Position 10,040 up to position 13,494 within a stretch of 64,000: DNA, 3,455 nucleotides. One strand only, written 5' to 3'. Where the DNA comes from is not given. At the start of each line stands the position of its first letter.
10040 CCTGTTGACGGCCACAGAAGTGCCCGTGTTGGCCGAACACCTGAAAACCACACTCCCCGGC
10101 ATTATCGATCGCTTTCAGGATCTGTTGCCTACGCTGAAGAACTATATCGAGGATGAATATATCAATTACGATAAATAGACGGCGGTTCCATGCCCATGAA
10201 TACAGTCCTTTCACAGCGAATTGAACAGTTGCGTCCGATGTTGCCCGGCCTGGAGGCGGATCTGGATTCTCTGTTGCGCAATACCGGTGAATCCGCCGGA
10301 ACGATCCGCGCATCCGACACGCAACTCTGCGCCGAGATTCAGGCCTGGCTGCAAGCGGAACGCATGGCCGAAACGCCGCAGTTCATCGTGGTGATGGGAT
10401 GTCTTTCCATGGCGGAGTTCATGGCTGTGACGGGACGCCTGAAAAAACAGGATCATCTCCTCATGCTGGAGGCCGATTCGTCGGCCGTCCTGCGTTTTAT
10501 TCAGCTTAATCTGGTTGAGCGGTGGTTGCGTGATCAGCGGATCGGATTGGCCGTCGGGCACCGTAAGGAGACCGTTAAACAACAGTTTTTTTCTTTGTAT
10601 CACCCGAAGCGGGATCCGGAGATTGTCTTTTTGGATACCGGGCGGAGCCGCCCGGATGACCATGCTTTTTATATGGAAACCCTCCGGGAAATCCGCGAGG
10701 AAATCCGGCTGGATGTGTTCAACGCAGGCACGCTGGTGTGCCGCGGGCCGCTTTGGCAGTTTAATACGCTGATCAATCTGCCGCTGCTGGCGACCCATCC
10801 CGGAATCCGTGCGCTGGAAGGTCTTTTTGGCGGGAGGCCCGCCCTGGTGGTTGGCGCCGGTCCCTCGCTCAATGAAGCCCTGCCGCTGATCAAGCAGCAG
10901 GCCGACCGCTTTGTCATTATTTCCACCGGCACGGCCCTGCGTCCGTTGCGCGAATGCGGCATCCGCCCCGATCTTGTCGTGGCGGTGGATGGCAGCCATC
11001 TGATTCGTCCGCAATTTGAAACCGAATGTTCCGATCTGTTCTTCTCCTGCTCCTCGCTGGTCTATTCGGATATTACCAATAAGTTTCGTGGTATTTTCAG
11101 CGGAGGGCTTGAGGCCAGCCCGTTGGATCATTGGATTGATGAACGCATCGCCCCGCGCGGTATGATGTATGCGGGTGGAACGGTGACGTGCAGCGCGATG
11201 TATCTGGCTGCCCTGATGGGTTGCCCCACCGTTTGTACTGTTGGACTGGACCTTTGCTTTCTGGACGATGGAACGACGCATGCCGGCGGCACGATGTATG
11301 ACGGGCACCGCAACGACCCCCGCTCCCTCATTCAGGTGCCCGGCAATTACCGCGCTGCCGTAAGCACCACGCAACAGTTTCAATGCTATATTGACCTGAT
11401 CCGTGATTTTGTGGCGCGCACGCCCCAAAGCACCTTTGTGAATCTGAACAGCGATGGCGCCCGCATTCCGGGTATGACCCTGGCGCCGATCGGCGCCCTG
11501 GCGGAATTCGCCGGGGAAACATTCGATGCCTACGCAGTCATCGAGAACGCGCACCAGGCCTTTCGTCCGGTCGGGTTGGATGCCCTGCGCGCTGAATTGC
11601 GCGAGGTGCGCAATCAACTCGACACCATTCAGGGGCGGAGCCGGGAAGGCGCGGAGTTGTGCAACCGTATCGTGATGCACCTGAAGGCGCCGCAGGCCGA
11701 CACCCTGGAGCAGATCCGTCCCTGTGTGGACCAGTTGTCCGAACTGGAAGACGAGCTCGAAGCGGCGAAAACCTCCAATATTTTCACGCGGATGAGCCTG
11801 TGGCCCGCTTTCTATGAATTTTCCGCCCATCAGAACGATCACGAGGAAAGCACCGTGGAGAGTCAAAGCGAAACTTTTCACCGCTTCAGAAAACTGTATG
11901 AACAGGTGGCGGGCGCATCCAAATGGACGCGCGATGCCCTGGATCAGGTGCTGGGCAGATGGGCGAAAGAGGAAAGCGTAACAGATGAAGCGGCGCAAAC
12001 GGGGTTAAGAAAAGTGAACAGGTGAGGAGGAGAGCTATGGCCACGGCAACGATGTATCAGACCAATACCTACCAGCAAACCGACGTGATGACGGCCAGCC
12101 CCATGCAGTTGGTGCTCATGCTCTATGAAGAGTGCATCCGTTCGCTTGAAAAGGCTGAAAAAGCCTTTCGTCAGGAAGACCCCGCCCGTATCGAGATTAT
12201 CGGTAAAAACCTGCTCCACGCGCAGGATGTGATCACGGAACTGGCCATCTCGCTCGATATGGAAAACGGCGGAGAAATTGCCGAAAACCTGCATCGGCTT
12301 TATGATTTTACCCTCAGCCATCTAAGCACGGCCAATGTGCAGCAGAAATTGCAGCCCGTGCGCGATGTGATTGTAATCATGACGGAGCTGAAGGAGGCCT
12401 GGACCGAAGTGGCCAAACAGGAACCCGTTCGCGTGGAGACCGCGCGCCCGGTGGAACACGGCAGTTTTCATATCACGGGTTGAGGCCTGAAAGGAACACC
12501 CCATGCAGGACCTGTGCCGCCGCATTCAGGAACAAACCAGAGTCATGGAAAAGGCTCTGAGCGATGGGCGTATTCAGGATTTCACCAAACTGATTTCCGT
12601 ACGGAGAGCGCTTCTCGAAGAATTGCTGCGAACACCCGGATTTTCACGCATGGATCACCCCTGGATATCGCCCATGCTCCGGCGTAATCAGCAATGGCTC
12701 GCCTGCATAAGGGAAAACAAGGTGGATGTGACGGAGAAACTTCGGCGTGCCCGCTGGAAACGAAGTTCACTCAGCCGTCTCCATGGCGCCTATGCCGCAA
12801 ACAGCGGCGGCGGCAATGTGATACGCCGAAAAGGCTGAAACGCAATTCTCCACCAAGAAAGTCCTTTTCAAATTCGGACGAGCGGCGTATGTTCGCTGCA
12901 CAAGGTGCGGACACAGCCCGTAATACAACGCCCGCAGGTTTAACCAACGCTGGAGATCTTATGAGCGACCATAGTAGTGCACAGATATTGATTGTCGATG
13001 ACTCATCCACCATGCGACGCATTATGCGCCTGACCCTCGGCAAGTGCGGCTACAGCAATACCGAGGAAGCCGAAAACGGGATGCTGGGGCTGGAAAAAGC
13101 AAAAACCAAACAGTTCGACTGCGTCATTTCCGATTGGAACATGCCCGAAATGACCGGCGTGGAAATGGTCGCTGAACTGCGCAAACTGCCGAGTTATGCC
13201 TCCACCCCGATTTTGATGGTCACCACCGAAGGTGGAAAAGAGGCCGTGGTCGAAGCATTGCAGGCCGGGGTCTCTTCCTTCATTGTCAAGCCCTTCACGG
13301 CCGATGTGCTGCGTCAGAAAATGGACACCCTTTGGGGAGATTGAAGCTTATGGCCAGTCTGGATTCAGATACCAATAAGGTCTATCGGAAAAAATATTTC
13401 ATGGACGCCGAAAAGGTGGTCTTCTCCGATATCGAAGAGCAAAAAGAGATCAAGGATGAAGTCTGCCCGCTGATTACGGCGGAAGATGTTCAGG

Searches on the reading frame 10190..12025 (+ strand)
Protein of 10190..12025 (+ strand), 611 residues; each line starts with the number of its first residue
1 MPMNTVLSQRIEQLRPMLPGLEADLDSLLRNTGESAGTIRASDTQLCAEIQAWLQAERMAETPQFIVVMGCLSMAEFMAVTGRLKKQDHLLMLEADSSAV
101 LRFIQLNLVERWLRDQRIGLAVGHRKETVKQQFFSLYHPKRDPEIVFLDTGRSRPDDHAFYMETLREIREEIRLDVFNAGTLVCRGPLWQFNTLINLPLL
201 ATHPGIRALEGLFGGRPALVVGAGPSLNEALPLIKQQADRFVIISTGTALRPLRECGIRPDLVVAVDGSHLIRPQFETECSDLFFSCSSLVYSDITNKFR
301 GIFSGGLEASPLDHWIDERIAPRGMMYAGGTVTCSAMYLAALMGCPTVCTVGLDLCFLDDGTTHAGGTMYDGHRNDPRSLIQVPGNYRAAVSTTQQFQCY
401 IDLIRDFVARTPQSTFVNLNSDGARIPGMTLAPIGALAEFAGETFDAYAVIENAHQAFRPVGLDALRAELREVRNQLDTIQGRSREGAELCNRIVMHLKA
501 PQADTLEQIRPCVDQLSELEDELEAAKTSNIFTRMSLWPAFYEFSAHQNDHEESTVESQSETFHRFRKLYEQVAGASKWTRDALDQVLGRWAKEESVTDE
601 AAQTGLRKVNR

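Call 37: search_protein_families(library=pfam, proteins=[window:10190-12025:+], max_evalue=0.0001)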
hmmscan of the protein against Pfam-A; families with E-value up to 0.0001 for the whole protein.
window:10190-12025:+ (611 aa): 1 family
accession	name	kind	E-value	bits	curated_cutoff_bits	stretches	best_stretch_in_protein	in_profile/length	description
PF01973.23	MptE-like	-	6.7e-30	104.5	34.6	1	192-359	2-170/171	6-hydroxymethylpterin diphosphokinase MptE-like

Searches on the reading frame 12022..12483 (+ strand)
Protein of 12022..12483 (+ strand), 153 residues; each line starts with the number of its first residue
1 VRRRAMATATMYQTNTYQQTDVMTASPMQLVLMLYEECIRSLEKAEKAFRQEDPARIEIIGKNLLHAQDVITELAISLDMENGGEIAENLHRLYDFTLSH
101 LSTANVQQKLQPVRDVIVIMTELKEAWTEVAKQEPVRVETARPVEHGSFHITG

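Call 37: search_protein_families(library=pfam, proteins=[window:12022-12483:+], max_evalue=0.0001)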
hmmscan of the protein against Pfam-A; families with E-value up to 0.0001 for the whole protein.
window:12022-12483:+ (153 aa): 1 family
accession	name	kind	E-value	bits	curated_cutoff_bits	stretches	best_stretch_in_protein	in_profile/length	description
PF02561.19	FliS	-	2.8e-36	124.7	26.7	1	15-130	2-114/115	Flagellar protein FliS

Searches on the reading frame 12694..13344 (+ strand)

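Call 71: search_protein_families(library=pfam, proteins=[window:12694-13344:+], max_evalue=0.0001)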
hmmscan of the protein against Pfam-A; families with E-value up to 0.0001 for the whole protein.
window:12694-13344:+ (216 aa): 1 family
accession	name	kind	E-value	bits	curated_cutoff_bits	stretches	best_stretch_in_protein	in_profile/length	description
PF00072.30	Response_reg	-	1.9e-29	102.5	30.2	1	98-210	1-110/111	Response regulator receiver domain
